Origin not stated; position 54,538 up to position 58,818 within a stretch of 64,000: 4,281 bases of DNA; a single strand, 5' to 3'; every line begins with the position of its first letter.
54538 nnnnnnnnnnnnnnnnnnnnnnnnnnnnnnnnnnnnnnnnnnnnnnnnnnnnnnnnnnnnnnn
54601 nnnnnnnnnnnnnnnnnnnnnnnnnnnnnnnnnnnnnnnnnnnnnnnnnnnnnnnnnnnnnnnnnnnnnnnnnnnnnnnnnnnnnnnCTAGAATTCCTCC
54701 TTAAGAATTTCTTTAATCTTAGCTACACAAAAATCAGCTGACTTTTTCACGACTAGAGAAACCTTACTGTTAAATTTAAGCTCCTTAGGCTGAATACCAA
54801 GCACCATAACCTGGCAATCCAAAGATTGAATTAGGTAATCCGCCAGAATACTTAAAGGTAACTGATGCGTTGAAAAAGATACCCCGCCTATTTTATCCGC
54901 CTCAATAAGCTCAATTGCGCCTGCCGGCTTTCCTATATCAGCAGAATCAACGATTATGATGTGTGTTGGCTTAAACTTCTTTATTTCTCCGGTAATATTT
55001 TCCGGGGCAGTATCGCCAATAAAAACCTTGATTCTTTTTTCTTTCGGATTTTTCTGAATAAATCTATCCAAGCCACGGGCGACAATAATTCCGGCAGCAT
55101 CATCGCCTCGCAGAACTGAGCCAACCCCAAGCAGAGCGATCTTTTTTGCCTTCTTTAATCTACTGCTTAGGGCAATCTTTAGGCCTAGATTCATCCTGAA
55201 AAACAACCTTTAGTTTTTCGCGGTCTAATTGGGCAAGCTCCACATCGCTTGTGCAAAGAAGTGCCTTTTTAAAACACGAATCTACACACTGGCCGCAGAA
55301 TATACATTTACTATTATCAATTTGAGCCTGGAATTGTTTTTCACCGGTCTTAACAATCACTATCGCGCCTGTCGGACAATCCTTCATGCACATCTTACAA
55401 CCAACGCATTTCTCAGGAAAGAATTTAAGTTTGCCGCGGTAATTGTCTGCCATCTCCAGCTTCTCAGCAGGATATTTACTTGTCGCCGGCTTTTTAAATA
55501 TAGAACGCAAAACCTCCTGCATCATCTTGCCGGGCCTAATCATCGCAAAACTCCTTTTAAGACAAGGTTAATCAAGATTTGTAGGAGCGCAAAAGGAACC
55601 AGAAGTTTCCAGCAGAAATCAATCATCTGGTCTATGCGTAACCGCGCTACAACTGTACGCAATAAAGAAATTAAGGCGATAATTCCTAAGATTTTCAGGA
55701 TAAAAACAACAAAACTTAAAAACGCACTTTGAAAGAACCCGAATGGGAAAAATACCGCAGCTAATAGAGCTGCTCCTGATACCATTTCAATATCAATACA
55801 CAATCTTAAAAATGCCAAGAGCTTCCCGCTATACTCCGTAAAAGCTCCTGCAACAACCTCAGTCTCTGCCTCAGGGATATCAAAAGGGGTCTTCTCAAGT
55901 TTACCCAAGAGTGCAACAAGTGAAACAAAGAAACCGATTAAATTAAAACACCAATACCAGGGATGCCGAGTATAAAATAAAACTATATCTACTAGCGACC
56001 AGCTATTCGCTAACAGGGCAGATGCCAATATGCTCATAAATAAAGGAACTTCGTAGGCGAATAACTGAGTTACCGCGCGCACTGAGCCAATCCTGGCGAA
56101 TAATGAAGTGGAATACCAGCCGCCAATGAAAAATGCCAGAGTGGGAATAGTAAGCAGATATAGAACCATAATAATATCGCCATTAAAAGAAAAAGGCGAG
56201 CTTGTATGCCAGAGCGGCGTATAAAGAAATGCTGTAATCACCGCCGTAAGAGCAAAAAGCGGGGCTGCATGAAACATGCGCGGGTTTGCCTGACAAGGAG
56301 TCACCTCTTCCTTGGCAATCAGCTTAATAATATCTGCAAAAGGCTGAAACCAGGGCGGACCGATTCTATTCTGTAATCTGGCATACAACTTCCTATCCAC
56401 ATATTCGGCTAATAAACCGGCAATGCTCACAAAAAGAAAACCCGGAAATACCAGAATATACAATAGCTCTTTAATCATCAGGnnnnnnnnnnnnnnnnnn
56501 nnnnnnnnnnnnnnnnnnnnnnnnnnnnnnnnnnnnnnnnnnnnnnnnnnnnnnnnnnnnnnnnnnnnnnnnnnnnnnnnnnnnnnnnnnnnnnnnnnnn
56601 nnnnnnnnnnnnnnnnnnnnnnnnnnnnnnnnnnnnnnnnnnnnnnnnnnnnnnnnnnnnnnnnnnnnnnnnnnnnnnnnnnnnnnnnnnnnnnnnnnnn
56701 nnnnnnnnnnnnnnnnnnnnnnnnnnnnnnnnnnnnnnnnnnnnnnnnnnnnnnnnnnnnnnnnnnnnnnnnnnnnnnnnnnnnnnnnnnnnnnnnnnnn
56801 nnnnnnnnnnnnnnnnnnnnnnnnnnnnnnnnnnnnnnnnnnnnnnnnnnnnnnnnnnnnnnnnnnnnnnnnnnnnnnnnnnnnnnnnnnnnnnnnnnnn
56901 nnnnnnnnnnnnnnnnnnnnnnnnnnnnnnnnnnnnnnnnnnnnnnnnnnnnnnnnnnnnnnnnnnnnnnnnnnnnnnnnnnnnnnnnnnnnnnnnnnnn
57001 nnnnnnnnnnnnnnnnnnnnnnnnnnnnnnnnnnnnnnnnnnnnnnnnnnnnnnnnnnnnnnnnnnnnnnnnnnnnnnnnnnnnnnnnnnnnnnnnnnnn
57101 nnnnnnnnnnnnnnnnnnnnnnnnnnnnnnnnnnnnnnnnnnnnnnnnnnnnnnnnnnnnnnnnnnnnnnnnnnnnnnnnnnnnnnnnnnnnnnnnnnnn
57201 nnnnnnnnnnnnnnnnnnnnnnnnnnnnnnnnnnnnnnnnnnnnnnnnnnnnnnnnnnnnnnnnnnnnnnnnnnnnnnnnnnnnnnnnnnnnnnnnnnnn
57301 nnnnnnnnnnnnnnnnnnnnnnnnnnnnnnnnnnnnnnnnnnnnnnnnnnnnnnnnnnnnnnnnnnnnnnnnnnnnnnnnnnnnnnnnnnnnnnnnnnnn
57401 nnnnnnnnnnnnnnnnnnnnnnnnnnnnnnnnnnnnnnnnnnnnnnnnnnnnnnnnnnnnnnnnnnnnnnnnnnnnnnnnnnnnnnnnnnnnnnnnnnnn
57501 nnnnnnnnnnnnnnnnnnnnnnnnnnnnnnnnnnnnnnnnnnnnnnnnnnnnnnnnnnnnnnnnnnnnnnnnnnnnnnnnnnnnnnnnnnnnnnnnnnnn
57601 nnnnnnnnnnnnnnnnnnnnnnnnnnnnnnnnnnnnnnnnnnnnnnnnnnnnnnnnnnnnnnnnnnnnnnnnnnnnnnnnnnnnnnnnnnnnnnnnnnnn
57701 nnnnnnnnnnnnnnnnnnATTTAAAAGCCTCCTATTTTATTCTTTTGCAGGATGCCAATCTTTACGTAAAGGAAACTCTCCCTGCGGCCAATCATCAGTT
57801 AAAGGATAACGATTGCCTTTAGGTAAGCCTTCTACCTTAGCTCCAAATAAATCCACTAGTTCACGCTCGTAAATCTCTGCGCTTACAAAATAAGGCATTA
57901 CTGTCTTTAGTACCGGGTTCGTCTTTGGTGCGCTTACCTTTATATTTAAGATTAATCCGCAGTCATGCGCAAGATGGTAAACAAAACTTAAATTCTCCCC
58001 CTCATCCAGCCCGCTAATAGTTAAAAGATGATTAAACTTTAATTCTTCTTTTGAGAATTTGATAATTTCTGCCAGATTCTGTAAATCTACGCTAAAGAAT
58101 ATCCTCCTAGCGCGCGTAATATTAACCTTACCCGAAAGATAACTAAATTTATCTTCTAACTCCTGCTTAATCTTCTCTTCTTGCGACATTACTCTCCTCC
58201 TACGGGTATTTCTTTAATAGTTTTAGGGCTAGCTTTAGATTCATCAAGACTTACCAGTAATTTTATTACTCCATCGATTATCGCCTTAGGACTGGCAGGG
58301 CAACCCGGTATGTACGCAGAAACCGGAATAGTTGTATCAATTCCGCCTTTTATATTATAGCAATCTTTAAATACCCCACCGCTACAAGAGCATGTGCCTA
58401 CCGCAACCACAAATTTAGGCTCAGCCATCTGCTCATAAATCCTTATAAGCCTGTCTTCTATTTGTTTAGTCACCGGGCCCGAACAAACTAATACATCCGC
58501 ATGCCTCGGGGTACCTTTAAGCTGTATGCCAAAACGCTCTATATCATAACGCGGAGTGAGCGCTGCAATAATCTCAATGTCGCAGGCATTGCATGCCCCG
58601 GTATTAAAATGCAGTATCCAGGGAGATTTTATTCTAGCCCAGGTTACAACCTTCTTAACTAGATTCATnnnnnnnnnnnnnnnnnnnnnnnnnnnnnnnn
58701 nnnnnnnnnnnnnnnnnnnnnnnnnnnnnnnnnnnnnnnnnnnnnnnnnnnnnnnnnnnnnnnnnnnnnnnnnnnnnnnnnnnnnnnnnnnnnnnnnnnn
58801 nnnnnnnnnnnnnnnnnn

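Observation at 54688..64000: Complex-I-like 12-gene membrane-bound [NiFe] hydrogenase (group 4) with three antiporter subunits and its own HycI protease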

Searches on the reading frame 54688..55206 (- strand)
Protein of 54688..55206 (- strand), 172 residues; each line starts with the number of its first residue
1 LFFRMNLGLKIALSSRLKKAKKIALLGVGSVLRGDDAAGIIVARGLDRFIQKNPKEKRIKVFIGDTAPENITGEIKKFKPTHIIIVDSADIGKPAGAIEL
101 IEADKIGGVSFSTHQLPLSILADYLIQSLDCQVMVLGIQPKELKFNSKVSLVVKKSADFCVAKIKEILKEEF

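Call 6: search_protein_families(library=pfam, proteins=[window:54688-55206:-], max_evalue=0.01)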
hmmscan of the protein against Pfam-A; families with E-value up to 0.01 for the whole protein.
window:54688-55206:- (172 aa): 1 family
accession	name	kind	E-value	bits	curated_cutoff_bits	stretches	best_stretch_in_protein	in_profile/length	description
PF01750.23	HycI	-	2.8e-13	50.3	23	1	55-164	13-127/130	Hydrogenase maturation protease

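Call 8: search_protein_families(library=ncbifam, proteins=[window:54688-55206:-], max_evalue=0.001)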
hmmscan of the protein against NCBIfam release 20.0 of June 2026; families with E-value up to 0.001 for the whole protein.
window:54688-55206:- (172 aa): 7 families
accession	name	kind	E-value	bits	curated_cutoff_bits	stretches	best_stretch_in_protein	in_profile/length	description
TIGR00142.1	hycI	equivalog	1.7e-36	125.1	119.1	1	25-170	3-144/146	hydrogenase maturation peptidase HycI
TIGR00072.1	hydrog_prot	superfamily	2.2e-24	86.1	47.45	1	25-167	2-144/145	hydrogenase maturation protease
TIGR00130.1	frhD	equivalog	3.7e-11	43.3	134.95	1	21-167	3-150/153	coenzyme F420-reducing hydrogenase, FrhD protein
TIGR00140.1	hupD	subfamily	1.7e-08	34.6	151.8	1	23-170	1-149/151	HyaD/HybD family hydrogenase maturation endopeptidase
NF007777.0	PRK10466.1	equivalog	1.5e-07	31.3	190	1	22-170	2-151/164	HyaD/HybD family hydrogenase maturation endopeptidase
NF045519.1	NiFeSe_H2_mat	exception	0.00011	22.1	190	1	21-165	1-144/152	NiFeSe hydrogenase maturation protease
NF007616.0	PRK10264.1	equivalog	0.00012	21.8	261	1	20-144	3-128/195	hydrogenase 1 maturation protease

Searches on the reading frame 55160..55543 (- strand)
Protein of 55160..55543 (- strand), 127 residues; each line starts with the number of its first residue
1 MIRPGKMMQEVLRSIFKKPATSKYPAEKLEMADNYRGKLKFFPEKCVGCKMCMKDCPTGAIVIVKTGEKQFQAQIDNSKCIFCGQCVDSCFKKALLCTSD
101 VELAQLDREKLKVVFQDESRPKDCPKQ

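Call 6: search_protein_families(library=pfam, proteins=[window:55160-55543:-], max_evalue=0.01)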
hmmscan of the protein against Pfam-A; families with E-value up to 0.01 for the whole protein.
window:55160-55543:- (127 aa): 14 families
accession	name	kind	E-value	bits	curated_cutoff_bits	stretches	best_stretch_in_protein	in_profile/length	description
PF00037.32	Fer4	-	2.2e-15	56.2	21.1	2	41-61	3-23/24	4Fe-4S binding domain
PF12838.12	Fer4_7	-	3.6e-12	47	27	1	45-93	1-51/52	4Fe-4S dicluster domain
PF13187.11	Fer4_9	-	6.6e-10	39.3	27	1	45-94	1-51/52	4Fe-4S dicluster domain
PF12837.12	Fer4_6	-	9e-10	38.5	25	1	40-61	3-24/24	4Fe-4S binding domain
PF14697.11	Fer4_21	-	1.7e-09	38.1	35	2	39-61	34-57/59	4Fe-4S dicluster domain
PF13237.11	Fer4_10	-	3.2e-08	33.8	25.5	1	42-90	5-52/53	4Fe-4S dicluster domain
PF12797.12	Fer4_2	-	2.9e-06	27.3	24.5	1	41-58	5-22/22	4Fe-4S binding domain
PF13183.11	Fer4_8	-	4.2e-06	27.6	27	1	43-59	51-67/68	4Fe-4S dicluster domain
PF13484.11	Fer4_16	-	1.4e-05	26.2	30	1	45-71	1-24/66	4Fe-4S double cluster binding domain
PF17179.9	Fer4_22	-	5.9e-05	24.3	27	0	69-92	70-93/95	4Fe-4S dicluster domain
PF12800.12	Fer4_4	-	9.9e-05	22.8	24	1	43-59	1-17/17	4Fe-4S binding domain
PF05187.19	Fer4_ETF_QO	-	0.00076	20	24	0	6-55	32-84/104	Electron transfer flavoprotein-ubiquinone oxidoreductase, 4Fe-4S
PF13746.11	Fer4_18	-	0.0065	17.1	27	0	44-92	59-97/114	4Fe-4S dicluster domain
PF13534.11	Fer4_17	-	0.0066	17.4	22.2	0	45-75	1-29/61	4Fe-4S dicluster domain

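Call 8: search_protein_families(library=ncbifam, proteins=[window:55160-55543:-], max_evalue=0.001)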
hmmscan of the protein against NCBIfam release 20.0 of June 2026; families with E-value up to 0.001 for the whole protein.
window:55160-55543:- (127 aa): 77 families (the best 25 are shown)
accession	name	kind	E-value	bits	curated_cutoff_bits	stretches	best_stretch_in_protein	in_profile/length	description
NF006221.0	PRK08348.1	subfamily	1.8e-27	95.7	124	1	6-114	5-111/136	NADH-plastoquinone oxidoreductase subunit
NF004537.0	PRK05888.1-3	equivalog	8.8e-24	84.2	163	1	8-112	27-147/204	NADH-quinone oxidoreductase subunit NuoI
TIGR01971.1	NuoI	subfamily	1.6e-23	82.6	113.05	1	11-112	5-115/121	NADH-quinone oxidoreductase, chain I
NF009053.0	PRK12387.1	subfamily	2.5e-21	76.2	204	1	13-112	6-107/180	formate hydrogenlyase complex iron-sulfur subunit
NF004541.0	PRK05888.2-2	equivalog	3.9e-21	75.6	217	1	20-116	37-130/168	NADH-quinone oxidoreductase subunit NuoI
NF040612.1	F420_dehyd_FpoI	exception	5.7e-19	68.3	180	1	8-100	6-104/135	F420H2 dehydrogenase subunit FpoI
NF004536.0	PRK05888.1-1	equivalog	3e-18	65.8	212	1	8-111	17-130/180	NADH-quinone oxidoreductase subunit NuoI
NF006076.0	PRK08222.1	equivalog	4.9e-18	65.6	270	1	10-111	3-106/181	hydrogenase 4 subunit H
TIGR00403.1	ndhI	equivalog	1.3e-17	64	302.35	1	12-112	30-136/183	NAD(P)H-quinone oxidoreductase subunit I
NF004543.0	PRK05888.2-5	equivalog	3e-17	62.9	243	1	12-100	27-120/217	NADH-quinone oxidoreductase subunit NuoI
NF004540.0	PRK05888.2-1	equivalog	1.1e-16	60.7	215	1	8-112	8-120/139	NADH-quinone oxidoreductase subunit NuoI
NF010590.0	PRK13984.1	equivalog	1.1e-15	56.8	946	1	13-103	19-116/611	putative oxidoreductase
NF004539.0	PRK05888.1-5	equivalog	2.1e-15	56.7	225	1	8-111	20-133/162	NADH-quinone oxidoreductase subunit NuoI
NF004538.0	PRK05888.1-4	equivalog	7e-15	55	135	1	8-111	20-133/162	NADH-quinone oxidoreductase subunit NuoI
NF004545.0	PRK05888.3-1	equivalog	7.4e-14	51.7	229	1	7-106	29-134/154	NADH-quinone oxidoreductase subunit NuoI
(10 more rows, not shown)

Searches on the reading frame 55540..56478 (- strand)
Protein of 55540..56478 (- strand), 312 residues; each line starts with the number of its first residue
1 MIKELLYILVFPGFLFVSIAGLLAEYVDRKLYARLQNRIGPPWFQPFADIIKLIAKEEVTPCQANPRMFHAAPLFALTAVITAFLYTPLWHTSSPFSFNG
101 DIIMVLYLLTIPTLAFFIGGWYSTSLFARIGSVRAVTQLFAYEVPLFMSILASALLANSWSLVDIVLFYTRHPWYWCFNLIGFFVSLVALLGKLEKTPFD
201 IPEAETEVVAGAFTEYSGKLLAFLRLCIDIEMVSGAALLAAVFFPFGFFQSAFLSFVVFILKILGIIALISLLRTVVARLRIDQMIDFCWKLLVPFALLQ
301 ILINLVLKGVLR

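Call 6: search_protein_families(library=pfam, proteins=[window:55540-56478:-], max_evalue=0.01)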
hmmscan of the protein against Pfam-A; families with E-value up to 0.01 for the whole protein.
window:55540-56478:- (312 aa): 1 family
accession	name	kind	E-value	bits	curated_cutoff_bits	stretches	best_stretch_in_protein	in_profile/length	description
PF00146.26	NADHdh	-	3.9e-74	250.1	27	1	15-303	8-296/298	NADH dehydrogenase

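Call 8: search_protein_families(library=ncbifam, proteins=[window:55540-56478:-], max_evalue=0.001)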
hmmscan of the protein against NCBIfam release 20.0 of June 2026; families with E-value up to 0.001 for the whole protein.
window:55540-56478:- (312 aa): 7 families
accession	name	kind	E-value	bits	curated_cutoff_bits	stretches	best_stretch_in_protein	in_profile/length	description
NF004741.0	PRK06076.1-2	equivalog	4.6e-65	220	305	1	5-308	21-333/337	NADH-quinone oxidoreductase subunit NuoH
NF004740.0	PRK06076.1-1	equivalog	3.1e-45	155.1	399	1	14-304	22-316/325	NADH-quinone oxidoreductase subunit NuoH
NF040610.1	F420_dehyd_FpoH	exception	2e-44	152.4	475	1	15-304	23-332/339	F420H2 dehydrogenase subunit FpoH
NF004743.0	PRK06076.1-4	equivalog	7.8e-44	150.2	494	1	14-306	24-340/433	NADH-quinone oxidoreductase subunit NuoH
NF004744.0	PRK06076.1-5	equivalog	1.2e-41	143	542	2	17-244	41-276/372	NADH-quinone oxidoreductase subunit NuoH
NF004745.0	PRK06076.1-6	equivalog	9.5e-40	136.9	450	1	8-303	19-328/341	NADH-quinone oxidoreductase subunit NuoH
NF004742.0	PRK06076.1-3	equivalog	7.2e-30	104.4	531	1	5-304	25-344/356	NADH-quinone oxidoreductase subunit NuoH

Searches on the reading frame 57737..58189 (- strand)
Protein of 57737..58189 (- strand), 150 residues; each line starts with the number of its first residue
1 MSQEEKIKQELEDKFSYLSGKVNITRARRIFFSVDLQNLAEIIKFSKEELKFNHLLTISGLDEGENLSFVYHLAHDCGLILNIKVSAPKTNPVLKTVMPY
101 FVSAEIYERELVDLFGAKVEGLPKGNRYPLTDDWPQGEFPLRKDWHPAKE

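Call 6: search_protein_families(library=pfam, proteins=[window:57737-58189:-], max_evalue=0.01)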
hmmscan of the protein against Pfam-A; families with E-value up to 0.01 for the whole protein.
window:57737-58189:- (150 aa): 1 family
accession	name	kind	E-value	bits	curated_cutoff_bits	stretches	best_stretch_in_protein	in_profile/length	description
PF00329.25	Complex1_30kDa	-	7.4e-23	81.9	22.5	1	33-147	2-120/124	Respiratory-chain NADH dehydrogenase, 30 Kd subunit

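Call 8: search_protein_families(library=ncbifam, proteins=[window:57737-58189:-], max_evalue=0.001)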
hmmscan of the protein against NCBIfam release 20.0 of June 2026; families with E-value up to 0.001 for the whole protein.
window:57737-58189:- (150 aa): 16 families
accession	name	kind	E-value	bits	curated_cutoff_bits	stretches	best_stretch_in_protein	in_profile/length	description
NF040611.1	F420_dehyd_FpoC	exception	2.5e-20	73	220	1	5-146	4-147/158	F420H2 dehydrogenase subunit FpoC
NF004735.0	PRK06074.2-2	equivalog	2.7e-19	69.6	176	1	5-146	4-147/158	NADH-quinone oxidoreductase subunit C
TIGR01961.1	NuoC_fam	subfamily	5.8e-17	62.3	122.45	1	34-146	5-119/122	NADH (or F420H2) dehydrogenase, subunit C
NF004738.0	PRK06074.2-5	equivalog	7.7e-13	48.5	198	1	3-145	5-149/174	NADH-quinone oxidoreductase subunit C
NF004736.0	PRK06074.2-3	equivalog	1.3e-11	44.4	239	1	3-145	17-157/183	NADH-quinone oxidoreductase subunit C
NF004734.0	PRK06074.2-1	equivalog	2.4e-11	43.9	169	1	6-146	7-150/164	NADH-quinone oxidoreductase subunit C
NF005856.0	PRK07785.1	equivalog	4.4e-11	43.1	224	1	19-145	92-222/246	NADH-quinone oxidoreductase subunit C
NF008728.0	PRK11742.1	equivalog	9.7e-11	40.7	840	1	3-146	20-173/598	NADH-quinone oxidoreductase subunit C/D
NF009141.0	PRK12494.1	equivalog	1.4e-10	41.3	175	1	33-145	47-163/175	NAD(P)H-quinone oxidoreductase subunit J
NF009808.0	PRK13292.1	equivalog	2e-10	39.2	1156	1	4-146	224-374/791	NADH-quinone oxidoreductase subunit B/C/D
NF005832.0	PRK07735.1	equivalog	7.9e-10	38.5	431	1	38-147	318-425/430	NADH-quinone oxidoreductase subunit C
NF004733.0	PRK06074.1-5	equivalog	2.1e-09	37.3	225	1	22-145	24-149/203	NADH-quinone oxidoreductase subunit C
NF004737.0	PRK06074.2-4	equivalog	2.5e-09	37.2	144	1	31-146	15-125/150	NADH-quinone oxidoreductase subunit C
NF004731.0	PRK06074.1-3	equivalog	5.6e-07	29.6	303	1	5-145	4-145/207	NADH-quinone oxidoreductase subunit C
NF004730.0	PRK06074.1-1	equivalog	9e-07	28.9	193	1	5-145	6-156/200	NADH-quinone oxidoreductase subunit C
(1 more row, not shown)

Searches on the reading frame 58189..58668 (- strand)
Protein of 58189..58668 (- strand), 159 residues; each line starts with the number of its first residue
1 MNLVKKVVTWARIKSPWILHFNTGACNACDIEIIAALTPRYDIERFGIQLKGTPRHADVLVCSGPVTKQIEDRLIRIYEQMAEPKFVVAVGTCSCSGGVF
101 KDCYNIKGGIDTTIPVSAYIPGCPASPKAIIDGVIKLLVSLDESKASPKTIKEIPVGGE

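Call 6: search_protein_families(library=pfam, proteins=[window:58189-58668:-], max_evalue=0.01)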
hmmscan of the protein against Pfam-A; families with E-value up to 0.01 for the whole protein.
window:58189-58668:- (159 aa): 1 family
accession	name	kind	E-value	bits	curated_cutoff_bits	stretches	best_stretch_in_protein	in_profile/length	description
PF01058.29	Oxidored_q6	-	1.8e-30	105.7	27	1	26-137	1-128/128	NADH ubiquinone oxidoreductase, 20 Kd subunit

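Call 8: search_protein_families(library=ncbifam, proteins=[window:58189-58668:-], max_evalue=0.001)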
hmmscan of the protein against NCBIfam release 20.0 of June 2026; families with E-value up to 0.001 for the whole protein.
window:58189-58668:- (159 aa): 13 families
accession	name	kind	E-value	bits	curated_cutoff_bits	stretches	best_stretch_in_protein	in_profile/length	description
NF005012.1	PRK06411.1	subfamily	2.8e-46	157.1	116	1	3-145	23-162/166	NADH-quinone oxidoreductase subunit NuoB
TIGR01957.1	nuoB_fam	subfamily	1.3e-42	145.1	142.7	1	4-138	7-139/145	NADH-quinone oxidoreductase subunit B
NF011394.0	PRK14819.1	equivalog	2.3e-41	142.1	312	1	4-145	21-160/264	NADH-quinone oxidoreductase subunit B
NF009808.0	PRK13292.1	equivalog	1e-39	136.1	1156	1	4-152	15-160/791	NADH-quinone oxidoreductase subunit B/C/D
NF011395.0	PRK14820.1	equivalog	4.3e-39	134.1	263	1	5-138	24-154/180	NADH-quinone oxidoreductase subunit B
NF011391.0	PRK14816.1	equivalog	3.2e-38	131.3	283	1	4-138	42-174/196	NADH-quinone oxidoreductase subunit B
NF011388.0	PRK14813.1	equivalog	1.9e-37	128.9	294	1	4-137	18-149/189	NADH dehydrogenase subunit B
NF011393.0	PRK14818.1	equivalog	8.3e-37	126.4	255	1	4-146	21-160/173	NADH dehydrogenase subunit B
NF011390.0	PRK14815.1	equivalog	4.9e-36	123.7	281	1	5-149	24-165/183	NADH dehydrogenase subunit B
NF011392.0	PRK14817.1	equivalog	1e-33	116.6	271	1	2-141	24-160/182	NADH-quinone oxidoreductase subunit B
NF011389.0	PRK14814.1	equivalog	1.7e-33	116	285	1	4-141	23-157/186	NADH dehydrogenase subunit B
TIGR03294.1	FrhG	equivalog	2.4e-06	27.4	245.5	1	56-140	50-143/228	coenzyme F420 hydrogenase subunit gamma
NF045875.1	F420_non_VhuG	exception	8.2e-05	22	450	0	51-99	48-93/286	F420-non-reducing hydrogenase subunit VhuG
